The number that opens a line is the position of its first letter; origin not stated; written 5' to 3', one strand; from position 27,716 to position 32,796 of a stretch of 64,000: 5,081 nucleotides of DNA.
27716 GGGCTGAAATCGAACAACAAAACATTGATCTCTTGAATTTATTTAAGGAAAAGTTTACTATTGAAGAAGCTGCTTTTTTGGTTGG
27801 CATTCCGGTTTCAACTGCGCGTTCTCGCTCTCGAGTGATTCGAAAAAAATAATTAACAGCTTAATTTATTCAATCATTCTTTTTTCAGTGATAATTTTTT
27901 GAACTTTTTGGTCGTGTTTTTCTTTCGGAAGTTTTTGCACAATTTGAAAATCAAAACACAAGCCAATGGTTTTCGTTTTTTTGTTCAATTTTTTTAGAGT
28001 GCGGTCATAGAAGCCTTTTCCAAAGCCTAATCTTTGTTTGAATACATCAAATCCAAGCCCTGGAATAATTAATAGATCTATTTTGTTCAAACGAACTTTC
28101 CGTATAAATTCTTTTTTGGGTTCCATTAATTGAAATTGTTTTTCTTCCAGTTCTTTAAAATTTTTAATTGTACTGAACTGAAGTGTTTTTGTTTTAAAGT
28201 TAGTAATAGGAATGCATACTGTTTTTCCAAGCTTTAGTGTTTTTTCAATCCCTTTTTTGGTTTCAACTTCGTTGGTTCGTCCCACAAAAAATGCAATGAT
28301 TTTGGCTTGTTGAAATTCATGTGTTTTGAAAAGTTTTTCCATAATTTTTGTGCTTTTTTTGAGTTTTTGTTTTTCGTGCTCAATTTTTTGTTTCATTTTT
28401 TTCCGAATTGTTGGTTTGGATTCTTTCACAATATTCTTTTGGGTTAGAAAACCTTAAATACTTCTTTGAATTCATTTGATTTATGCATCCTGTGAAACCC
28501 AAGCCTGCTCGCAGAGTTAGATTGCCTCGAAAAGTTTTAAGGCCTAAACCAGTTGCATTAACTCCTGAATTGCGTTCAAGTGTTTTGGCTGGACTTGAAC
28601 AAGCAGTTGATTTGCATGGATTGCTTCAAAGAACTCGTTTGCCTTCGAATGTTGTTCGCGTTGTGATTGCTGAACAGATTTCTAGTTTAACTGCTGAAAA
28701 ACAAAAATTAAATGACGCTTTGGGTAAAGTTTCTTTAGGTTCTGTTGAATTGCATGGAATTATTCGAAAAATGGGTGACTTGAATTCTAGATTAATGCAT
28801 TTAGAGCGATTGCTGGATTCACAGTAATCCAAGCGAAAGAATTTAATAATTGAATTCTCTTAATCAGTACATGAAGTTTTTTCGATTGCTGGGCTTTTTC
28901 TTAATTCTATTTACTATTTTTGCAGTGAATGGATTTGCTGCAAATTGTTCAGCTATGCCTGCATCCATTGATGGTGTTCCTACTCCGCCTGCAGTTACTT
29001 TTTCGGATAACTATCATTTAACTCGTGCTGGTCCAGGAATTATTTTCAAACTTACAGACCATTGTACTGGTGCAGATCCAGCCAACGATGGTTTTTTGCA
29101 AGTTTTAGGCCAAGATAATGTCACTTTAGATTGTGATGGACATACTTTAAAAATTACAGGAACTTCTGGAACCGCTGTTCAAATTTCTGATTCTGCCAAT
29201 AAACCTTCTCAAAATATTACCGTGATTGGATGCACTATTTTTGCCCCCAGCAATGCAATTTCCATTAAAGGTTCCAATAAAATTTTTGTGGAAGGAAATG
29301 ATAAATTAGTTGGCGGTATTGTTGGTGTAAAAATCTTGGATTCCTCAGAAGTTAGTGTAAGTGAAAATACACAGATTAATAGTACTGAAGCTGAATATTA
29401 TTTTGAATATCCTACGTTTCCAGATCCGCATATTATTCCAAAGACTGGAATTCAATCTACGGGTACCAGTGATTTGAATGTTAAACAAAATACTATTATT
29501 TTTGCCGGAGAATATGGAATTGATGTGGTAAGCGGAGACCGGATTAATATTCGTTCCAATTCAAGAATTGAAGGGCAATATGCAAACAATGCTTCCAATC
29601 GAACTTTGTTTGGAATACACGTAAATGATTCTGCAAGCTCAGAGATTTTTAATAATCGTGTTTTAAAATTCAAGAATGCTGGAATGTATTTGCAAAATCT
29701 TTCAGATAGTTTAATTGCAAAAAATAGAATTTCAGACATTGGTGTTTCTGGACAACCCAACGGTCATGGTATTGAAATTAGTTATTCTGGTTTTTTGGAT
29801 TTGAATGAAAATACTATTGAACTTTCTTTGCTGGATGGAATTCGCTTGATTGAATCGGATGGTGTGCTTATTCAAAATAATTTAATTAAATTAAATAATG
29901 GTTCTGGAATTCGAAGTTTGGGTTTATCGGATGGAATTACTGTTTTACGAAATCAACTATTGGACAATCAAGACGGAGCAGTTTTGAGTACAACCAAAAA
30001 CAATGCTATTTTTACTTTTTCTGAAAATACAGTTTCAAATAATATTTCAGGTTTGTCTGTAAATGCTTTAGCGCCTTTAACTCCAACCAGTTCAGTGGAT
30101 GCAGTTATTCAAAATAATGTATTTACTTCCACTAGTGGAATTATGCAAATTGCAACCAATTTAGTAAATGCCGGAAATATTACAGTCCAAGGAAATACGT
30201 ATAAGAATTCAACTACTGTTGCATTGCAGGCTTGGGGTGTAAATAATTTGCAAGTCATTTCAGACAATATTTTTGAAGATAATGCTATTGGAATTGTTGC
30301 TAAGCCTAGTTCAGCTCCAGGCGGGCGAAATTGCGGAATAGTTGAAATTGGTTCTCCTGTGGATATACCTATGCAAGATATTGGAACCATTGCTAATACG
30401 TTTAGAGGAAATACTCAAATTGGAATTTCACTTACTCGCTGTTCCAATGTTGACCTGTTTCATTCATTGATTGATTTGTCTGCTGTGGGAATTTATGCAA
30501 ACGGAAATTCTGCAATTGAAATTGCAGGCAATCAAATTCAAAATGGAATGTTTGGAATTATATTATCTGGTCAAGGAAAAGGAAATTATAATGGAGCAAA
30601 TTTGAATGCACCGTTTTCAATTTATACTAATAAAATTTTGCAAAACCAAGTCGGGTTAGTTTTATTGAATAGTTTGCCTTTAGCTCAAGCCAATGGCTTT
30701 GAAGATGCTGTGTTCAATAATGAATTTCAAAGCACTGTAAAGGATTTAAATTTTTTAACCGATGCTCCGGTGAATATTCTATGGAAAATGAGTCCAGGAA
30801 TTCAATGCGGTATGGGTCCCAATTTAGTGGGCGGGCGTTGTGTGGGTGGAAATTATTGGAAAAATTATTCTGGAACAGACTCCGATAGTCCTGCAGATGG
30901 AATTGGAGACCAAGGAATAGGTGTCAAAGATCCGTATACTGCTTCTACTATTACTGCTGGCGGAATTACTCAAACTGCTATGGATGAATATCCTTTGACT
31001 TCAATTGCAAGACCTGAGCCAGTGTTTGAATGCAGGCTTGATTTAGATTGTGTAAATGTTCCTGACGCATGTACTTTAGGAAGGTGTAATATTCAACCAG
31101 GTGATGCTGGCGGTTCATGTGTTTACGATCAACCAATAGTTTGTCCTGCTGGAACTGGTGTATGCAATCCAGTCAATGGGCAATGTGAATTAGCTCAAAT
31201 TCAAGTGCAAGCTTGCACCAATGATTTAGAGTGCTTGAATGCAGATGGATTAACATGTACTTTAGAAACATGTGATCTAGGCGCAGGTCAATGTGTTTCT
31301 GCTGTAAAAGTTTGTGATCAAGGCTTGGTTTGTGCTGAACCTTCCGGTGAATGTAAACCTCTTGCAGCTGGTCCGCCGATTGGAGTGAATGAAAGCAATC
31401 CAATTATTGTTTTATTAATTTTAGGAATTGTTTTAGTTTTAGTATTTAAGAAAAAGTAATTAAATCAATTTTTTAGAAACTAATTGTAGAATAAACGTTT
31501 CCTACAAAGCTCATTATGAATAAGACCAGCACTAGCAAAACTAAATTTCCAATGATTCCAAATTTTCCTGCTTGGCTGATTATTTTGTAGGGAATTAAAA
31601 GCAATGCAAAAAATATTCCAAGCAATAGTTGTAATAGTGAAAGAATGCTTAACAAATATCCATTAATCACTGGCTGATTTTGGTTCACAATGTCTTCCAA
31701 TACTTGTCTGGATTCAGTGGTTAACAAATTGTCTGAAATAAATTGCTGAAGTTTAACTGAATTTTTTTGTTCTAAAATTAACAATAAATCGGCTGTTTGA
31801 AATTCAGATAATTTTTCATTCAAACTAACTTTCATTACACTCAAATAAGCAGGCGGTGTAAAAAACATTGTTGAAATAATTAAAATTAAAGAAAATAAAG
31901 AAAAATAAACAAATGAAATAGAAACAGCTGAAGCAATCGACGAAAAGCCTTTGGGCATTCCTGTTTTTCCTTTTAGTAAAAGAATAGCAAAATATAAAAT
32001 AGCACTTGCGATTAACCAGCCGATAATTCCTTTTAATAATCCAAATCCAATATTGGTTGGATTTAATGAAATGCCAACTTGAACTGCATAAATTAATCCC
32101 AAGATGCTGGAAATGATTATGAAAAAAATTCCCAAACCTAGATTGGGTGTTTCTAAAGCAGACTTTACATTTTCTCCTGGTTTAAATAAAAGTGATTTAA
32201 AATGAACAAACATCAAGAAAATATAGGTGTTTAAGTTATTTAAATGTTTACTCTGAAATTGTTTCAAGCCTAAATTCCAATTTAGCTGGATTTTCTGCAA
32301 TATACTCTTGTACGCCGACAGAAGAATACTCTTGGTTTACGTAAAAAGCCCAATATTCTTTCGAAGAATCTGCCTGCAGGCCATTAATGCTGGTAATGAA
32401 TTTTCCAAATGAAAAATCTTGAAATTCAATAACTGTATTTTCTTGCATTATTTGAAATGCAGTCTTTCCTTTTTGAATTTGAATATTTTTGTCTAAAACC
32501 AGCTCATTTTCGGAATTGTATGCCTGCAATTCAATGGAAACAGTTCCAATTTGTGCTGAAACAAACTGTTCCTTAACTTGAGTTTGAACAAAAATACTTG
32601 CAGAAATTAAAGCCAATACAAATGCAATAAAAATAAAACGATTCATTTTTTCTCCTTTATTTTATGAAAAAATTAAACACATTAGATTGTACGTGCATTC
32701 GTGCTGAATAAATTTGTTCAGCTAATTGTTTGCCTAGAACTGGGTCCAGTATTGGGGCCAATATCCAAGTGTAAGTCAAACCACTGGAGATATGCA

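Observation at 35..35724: Expanded family of small, very basic proteins with repeated LuxR/sigma70-region-4-like HTH segments, and a second paralog pair with a shared C-terminal motif, interspersed among housekeeping genes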

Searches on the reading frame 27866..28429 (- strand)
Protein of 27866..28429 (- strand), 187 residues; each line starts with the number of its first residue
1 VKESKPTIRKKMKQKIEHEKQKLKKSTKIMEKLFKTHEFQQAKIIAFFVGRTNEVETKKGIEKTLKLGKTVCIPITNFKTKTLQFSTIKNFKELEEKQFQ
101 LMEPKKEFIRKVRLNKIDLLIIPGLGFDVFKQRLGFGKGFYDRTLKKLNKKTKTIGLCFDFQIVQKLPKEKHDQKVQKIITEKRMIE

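Call 22: search_protein_families(library=pfam, proteins=[window:27866-28429:-], max_evalue=0.01)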
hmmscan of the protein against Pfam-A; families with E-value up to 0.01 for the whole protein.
window:27866-28429:- (187 aa): 1 family
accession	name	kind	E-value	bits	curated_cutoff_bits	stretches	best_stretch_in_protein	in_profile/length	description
PF01812.26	5-FTHF_cyc-lig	-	3.5e-43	148.1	27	1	5-182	1-186/186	5-formyltetrahydrofolate cyclo-ligase family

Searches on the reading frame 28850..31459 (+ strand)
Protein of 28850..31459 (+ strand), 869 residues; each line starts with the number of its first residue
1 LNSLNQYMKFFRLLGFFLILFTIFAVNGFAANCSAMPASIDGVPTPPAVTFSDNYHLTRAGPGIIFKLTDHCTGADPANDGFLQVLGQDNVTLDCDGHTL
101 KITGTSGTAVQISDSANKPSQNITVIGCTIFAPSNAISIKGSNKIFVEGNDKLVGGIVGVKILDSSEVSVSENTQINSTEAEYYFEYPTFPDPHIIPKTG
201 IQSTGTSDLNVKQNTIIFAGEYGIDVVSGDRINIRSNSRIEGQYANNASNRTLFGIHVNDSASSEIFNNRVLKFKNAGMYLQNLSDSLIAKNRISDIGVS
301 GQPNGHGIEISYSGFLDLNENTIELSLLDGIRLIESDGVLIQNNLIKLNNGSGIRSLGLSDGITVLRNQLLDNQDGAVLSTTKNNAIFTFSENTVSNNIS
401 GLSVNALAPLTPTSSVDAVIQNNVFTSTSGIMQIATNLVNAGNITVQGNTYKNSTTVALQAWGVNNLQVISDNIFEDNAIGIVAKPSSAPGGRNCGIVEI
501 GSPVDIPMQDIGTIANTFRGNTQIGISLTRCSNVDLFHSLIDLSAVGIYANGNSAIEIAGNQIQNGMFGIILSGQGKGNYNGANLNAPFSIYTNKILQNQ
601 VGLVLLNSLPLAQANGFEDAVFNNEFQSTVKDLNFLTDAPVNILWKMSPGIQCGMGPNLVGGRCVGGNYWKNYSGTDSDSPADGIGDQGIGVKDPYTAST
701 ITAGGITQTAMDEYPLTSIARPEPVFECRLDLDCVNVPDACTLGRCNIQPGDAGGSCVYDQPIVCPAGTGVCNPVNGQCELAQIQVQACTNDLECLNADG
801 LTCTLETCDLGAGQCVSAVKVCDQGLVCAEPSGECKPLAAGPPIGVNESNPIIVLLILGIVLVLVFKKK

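Call 9: search_protein_families(library=pfam, proteins=[window:28850-31459:+], max_evalue=0.01)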
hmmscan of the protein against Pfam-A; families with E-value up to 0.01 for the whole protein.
window:28850-31459:+ (869 aa): 2 families
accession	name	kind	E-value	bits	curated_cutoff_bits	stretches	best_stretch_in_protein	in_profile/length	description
PF13229.12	Beta_helix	-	1.1e-28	100.3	25.9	4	255-404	2-144/158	Right handed beta helix region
PF05048.19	NosD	-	3.1e-25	89.3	23.6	3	198-392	16-190/212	Periplasmic copper-binding protein (NosD)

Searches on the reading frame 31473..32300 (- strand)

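Call 22: search_protein_families(library=pfam, proteins=[window:31473-32300:-], max_evalue=0.01)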
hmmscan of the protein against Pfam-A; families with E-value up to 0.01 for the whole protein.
window:31473-32300:- (275 aa): 1 family
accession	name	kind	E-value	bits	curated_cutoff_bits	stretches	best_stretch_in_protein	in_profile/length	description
PF04893.22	Yip1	-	2.3e-05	24.8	28.6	1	36-149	2-123/173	Yip1 domain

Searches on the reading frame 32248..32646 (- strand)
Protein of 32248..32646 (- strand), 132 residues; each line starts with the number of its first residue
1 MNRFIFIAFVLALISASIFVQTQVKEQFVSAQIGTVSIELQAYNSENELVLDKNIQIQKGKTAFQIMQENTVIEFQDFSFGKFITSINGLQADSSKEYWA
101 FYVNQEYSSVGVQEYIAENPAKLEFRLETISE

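Call 22: search_protein_families(library=pfam, proteins=[window:32248-32646:-], max_evalue=0.01)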
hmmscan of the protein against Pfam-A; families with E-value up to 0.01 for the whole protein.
window:32248-32646:- (132 aa): 1 family
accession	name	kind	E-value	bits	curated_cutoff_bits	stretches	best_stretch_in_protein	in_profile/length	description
PF14478.12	DUF4430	-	1.2e-15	58.2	23.8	1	60-128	1-71/72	Domain of unknown function (DUF4430)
